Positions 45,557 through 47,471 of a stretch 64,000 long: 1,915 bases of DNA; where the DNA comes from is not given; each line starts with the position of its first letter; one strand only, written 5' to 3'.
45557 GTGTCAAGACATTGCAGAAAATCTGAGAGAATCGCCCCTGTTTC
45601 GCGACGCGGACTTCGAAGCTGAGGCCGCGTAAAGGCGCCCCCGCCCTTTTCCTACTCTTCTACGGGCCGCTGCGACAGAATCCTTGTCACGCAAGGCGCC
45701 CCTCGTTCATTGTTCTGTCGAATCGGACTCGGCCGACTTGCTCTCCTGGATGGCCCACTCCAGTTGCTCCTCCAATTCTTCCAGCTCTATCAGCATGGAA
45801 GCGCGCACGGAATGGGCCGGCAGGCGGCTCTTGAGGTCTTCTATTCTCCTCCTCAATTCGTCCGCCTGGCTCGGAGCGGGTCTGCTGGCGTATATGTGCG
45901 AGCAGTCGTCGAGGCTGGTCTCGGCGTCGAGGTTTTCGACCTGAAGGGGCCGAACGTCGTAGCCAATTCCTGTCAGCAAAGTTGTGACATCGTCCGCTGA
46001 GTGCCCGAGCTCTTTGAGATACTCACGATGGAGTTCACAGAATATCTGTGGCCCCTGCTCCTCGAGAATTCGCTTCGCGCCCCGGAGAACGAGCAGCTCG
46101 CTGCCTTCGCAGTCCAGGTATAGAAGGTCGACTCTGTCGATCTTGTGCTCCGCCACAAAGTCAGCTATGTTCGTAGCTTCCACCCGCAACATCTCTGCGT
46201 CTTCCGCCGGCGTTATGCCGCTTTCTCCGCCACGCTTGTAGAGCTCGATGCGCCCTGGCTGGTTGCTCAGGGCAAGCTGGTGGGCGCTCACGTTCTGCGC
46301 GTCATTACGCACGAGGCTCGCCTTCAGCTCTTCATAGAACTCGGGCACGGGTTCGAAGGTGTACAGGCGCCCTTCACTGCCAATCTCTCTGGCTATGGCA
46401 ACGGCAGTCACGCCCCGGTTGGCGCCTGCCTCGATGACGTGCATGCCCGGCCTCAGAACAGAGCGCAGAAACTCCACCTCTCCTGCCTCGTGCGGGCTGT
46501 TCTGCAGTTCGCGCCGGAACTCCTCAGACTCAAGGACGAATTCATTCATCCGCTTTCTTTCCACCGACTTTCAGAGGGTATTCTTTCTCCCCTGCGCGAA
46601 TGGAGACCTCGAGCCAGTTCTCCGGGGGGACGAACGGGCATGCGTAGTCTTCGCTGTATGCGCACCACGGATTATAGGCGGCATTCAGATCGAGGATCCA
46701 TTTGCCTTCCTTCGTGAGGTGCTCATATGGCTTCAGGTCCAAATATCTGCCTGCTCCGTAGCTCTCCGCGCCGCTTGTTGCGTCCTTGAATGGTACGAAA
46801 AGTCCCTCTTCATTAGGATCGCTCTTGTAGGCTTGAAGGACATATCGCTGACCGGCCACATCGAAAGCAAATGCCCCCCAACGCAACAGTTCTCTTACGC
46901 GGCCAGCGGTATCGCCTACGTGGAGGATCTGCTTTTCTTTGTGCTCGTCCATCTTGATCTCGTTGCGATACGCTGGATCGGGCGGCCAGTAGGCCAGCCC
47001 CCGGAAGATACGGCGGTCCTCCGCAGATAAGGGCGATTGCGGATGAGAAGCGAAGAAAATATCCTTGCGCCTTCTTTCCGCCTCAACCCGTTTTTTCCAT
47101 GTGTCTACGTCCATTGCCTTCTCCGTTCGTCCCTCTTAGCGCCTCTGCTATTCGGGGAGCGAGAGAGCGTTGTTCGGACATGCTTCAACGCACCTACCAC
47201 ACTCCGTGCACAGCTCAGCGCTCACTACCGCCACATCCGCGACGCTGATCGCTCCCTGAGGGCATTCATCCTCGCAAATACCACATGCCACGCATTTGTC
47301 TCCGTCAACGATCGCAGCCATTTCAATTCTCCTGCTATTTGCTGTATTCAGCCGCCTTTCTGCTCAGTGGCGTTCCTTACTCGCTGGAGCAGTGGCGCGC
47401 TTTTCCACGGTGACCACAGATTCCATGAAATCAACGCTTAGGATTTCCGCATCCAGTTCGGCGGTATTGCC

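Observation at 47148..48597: CooC and CooT nickel-insertion accessory genes plus a small ferredoxin, with no CO dehydrogenase gene nearby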

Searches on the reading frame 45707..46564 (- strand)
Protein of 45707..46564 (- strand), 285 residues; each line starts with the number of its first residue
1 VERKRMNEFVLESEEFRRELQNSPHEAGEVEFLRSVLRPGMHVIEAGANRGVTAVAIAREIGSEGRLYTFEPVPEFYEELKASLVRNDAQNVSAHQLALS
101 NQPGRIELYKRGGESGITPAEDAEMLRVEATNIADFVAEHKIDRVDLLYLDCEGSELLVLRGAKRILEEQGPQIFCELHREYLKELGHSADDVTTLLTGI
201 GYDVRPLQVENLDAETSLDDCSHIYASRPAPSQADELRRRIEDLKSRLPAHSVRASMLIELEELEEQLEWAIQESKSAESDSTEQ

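Call 3: search_protein_families(library=pfam, proteins=[window:45707-46564:-], max_evalue=0.01)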
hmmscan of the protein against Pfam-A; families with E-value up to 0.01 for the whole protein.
window:45707-46564:- (285 aa): 4 families
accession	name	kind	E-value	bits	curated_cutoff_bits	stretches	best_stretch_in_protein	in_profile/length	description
PF05050.19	Methyltransf_21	-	1e-20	75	22.7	1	46-203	2-172/173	Methyltransferase FkbM domain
PF01135.25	PCMT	-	5.8e-05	23.4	20.3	1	27-95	63-129/210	Protein-L-isoaspartate(D-aspartate) O-methyltransferase (PCMT)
PF08704.16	GCD14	-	0.00056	20.1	26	1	37-71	38-72/247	tRNA methyltransferase complex GCD14 subunit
PF13578.12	Methyltransf_24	-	0.0044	18.3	26.3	0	44-155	1-79/105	Methyltransferase domain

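Call 4: search_protein_families(library=ncbifam, proteins=[window:45707-46564:-], max_evalue=0.01)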
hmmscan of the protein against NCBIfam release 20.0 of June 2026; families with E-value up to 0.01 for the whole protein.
window:45707-46564:- (285 aa): 6 families
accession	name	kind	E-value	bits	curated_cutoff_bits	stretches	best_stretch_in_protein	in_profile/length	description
TIGR01444.1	fkbM_fam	subfamily_domain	5.8e-29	101.4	37.7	1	43-179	2-143/143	FkbM family methyltransferase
NF010549.0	PRK13942.1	equivalog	0.0001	21.9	282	1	37-93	75-131/215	protein-L-isoaspartate O-methyltransferase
NF047649.1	MTase_UXPK_star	exception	0.003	16.6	460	1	35-94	73-132/283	methyltransferase/UXPK-star double selenoprotein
TIGR04364.1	methyltran_FxLD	equivalog_domain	0.0079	15.3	320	0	37-79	80-121/394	methyltransferase, FxLD system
TIGR00080.1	pimt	equivalog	0.0084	16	159.05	0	29-94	69-132/216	protein-L-isoaspartate O-methyltransferase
NF041537.1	ArsM_AhpD_UU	exception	0.0084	14.9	510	0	36-96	73-133/345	arsenite methyltransferase/AhpD domain selenoprotein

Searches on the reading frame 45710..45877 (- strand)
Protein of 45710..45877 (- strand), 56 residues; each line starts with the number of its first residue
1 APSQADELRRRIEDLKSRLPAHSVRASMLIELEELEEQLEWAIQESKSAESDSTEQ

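Call 49: find_homologous_proteins(query=window:45710-45877:-, max_evalue=0.001)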
Query window:45710-45877:- (56 aa): 4 proteins with E <= 0.001 among 7 candidates.
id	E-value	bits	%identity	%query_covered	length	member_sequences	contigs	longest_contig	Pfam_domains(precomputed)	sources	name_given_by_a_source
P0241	5.7e-7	46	64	45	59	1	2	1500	-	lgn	-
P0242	6.3e-7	46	64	45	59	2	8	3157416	-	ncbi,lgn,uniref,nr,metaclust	ncbi:hypothetical protein [Thermincola potens]|uniref:Putative two-component sensor histidine kinase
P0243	1.1e-5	42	54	50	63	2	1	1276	-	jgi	-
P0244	7.3e-4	37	54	57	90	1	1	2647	-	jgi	jgi:hypothetical protein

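Call 51: find_encoding_contigs(protein=P0242, flank=7000, max_places=3)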
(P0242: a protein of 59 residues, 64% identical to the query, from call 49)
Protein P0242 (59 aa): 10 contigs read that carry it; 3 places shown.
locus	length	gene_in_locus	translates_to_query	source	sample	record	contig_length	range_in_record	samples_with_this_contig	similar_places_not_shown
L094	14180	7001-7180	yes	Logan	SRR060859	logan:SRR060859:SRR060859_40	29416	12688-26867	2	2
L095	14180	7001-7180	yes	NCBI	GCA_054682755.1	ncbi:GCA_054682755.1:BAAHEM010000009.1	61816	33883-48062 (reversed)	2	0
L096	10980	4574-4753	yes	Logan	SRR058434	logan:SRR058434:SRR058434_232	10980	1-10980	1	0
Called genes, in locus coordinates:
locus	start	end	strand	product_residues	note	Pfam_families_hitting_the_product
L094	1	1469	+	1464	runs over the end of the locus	PF17957:Big_7 (faint), PF21471:Reelin_subrepeat-B (faint), PF09699:Paired_CXXCH_1 (weak), PF14522:Cytochrome_C7 (faint), PF14537:Cytochrom_c3_2 (faint), PF22113:Mtrc-MtrF_II-IV_dom (faint), PF09699:Paired_CXXCH_1 (weak)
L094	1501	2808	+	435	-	PF05140:ResB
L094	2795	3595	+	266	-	PF01578:Cytochrom_C_asm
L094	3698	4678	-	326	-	PF13620:CarboxypepD_reg, PF13715:CarbopepD_reg_2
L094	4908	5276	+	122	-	-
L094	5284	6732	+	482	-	PF02310:B12-binding, PF04055:Radical_SAM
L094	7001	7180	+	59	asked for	-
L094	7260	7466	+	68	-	PF13237:Fer4_10, PF14697:Fer4_21 (weak), PF13187:Fer4_9 (weak), PF12838:Fer4_7 (weak), PF12797:Fer4_2 (weak), PF00037:Fer4 (weak), PF12837:Fer4_6 (weak), PF13237:Fer4_10 (weak), +1 more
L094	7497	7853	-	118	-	PF02579:Nitro_FeMo-Co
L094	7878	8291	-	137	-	PF00376:MerR, PF13411:MerR_1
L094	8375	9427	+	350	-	PF01946:Thi4 (weak), PF00890:FAD_binding_2 (weak), PF01266:DAO (faint), PF03486:HI0933_like (faint), PF07992:Pyr_redox_2, PF12831:FAD_oxidored (weak), PF13738:Pyr_redox_3, PF00070:Pyr_redox, +2 more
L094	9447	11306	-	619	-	PF17203:sCache_3_2 (weak), PF00672:HAMP, PF20155:TMP_3 (faint), PF00015:MCPsignal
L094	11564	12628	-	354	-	PF00581:Rhodanese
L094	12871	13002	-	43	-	-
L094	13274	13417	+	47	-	-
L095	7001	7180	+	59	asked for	-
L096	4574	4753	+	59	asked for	-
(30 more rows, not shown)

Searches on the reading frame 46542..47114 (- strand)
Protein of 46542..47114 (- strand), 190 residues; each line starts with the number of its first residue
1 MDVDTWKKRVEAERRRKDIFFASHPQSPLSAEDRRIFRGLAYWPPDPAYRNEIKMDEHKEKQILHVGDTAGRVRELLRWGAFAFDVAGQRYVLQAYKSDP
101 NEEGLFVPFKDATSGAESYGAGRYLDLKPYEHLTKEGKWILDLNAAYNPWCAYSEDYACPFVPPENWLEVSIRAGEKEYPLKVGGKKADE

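Call 3: search_protein_families(library=pfam, proteins=[window:46542-47114:-], max_evalue=0.01)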
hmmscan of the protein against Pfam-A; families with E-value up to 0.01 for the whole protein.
window:46542-47114:- (190 aa): 1 family
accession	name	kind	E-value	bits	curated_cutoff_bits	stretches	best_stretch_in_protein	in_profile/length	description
PF07920.16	DUF1684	-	5.8e-45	153.4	25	1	37-177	3-139/139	Protein of unknown function (DUF1684)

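Call 4: search_protein_families(library=ncbifam, proteins=[window:46542-47114:-], max_evalue=0.01)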
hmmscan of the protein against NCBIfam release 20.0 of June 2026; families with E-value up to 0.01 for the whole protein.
window:46542-47114:- (190 aa): 0 families

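Call 59: search_solved_structures(query=window:46542-47114:-, max_evalue=0.01, show_alignments=1)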
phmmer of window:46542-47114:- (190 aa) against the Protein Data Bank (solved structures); distinct sequences matched with E-value up to 0.01: 2.
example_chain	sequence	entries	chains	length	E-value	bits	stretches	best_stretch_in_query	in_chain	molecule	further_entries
2lnu_A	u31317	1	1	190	2.9e-41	144.6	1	2-177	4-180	Uncharacterized protein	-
2lok_A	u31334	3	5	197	1.7e-29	106.3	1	4-177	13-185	Uncharacterized protein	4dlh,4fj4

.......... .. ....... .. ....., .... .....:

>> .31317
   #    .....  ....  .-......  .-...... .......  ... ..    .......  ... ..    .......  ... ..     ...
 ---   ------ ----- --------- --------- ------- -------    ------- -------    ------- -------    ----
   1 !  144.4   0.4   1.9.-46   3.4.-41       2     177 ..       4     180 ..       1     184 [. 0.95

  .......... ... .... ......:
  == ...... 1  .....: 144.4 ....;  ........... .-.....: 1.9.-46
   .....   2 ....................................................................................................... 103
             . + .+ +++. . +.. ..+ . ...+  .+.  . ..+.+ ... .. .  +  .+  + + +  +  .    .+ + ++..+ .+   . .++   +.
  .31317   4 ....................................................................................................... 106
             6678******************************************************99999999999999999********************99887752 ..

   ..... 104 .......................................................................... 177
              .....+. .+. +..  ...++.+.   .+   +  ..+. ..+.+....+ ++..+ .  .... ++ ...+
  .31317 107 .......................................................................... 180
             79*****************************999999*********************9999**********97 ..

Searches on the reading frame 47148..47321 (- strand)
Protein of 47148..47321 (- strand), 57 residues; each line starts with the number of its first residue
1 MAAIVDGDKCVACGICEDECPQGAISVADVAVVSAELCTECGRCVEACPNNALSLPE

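Call 3: search_protein_families(library=pfam, proteins=[window:47148-47321:-], max_evalue=0.01)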
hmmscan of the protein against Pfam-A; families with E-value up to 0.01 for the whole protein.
window:47148-47321:- (57 aa): 15 families
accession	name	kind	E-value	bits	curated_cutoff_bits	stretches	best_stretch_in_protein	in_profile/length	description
PF00037.32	Fer4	-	4e-18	64.9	21.1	2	32-53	2-23/24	4Fe-4S binding domain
PF12838.12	Fer4_7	-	2.5e-13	50.7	27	2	9-52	1-52/52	4Fe-4S dicluster domain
PF12837.12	Fer4_6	-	3.1e-12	46.3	25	2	30-53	1-24/24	4Fe-4S binding domain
PF13187.11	Fer4_9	-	3e-11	43.6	27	2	9-52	1-51/52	4Fe-4S dicluster domain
PF12797.12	Fer4_2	-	1e-10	41.2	24.5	2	32-49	4-21/22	4Fe-4S binding domain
PF13484.11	Fer4_16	-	1.8e-09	38.6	30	2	38-56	2-20/66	4Fe-4S double cluster binding domain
PF13237.11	Fer4_10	-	8.8e-09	35.6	25.5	1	4-49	3-53/53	4Fe-4S dicluster domain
PF12800.12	Fer4_4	-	5.2e-08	33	24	2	36-50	2-16/17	4Fe-4S binding domain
PF14697.11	Fer4_21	-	6.1e-08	33.1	35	1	3-54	1-58/59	4Fe-4S dicluster domain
PF25160.1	LdpA_Fe-S-bd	-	8e-08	32.4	27.6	1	16-52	9-42/49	LdpA Fe-S cluster-binding domain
PF12798.12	Fer4_3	-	1.5e-07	32.1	27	1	38-52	1-15/15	4Fe-4S binding domain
PF13534.11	Fer4_17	-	2.7e-07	31.5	22.2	1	34-51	42-59/61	4Fe-4S dicluster domain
PF13183.11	Fer4_8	-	3.1e-06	28.1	27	1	35-51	51-67/68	4Fe-4S dicluster domain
PF17179.9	Fer4_22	-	0.00022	22.5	27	0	34-51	77-94/95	4Fe-4S dicluster domain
PF13370.11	Fer4_13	-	0.0013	19.8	24.5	0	5-22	1-18/58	4Fe-4S single cluster domain of Ferredoxin I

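Call 4: search_protein_families(library=ncbifam, proteins=[window:47148-47321:-], max_evalue=0.01)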
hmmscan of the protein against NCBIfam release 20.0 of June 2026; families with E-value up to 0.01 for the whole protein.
window:47148-47321:- (57 aa): 93 families (the best 25 are shown)
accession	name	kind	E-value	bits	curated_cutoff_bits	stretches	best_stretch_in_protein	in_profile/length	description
NF058577.1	FdxA_fam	equivalog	6.6e-13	48.6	65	1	7-52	6-52/52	4Fe-4S ferredoxin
NF038196.1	ferrodoxin_EFR1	subfamily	1.9e-12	47.7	75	1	5-54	182-230/242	EFR1 family ferrodoxin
NF043069.1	T4HPD_activ_SAM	equivalog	4.2e-10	39.5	425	1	6-53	49-97/299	trans-4-hydroxy-L-proline dehydratase activase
NF040770.1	hetero_SS_HdrA2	exception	9.8e-10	37.2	1100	1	1-55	570-625/777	CoB-CoM heterodisulfide reductase HdrA2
NF041836.1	rnfB_Methano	equivalog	1.5e-09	37.7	445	2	30-55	165-190/265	Rnf electron transport complex subunit RnfB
TIGR02700.1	flavo_MJ0208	hypoth_equivalog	1.6e-09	37.4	251.35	1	4-53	144-194/234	dihydromethanopterin reductase (acceptor)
NF005505.0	PRK07118.1-4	equivalog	1.8e-09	37.5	378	2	3-26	240-263/265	Fe-S cluster domain-containing protein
NF033683.1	di_4Fe-4S_YfhL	equivalog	2.4e-09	37.4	86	1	3-41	3-41/80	YfhL family 4Fe-4S dicluster ferredoxin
TIGR02179.1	PorD_KorD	subfamily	2.8e-09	36.9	60.05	1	3-55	20-74/78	2-oxoacid:acceptor oxidoreductase, delta subunit, pyruvate/2-ketoisovalerate family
TIGR04105.1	FeFe_hydrog_B1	subfamily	4e-09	35.7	450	2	3-26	183-206/462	monomeric [FeFe] hydrogenase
TIGR01971.1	NuoI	subfamily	9.9e-09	34.8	113.05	1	8-55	42-100/121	NADH-quinone oxidoreductase, chain I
NF040864.1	HgcB_ferredoxin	equivalog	1.6e-08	34.3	99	1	8-54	14-62/93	mercury methylation ferredoxin HgcB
NF045874.1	Vhu_polyferre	exception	1.6e-08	33.7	600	1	4-53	124-174/381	F420-non-reducing hydrogenase associated-polyferredoxin VhuB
NF040684.1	PorD_Arch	equivalog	1.9e-08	34.3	120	1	3-54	27-80/85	pyruvate synthase subunit PorD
NF042909.1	FMH_DH_FwdF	exception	2.1e-08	33.6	375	1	3-57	220-278/336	tungsten-dependent formylmethanofuran dehydrogenase subunit FwdF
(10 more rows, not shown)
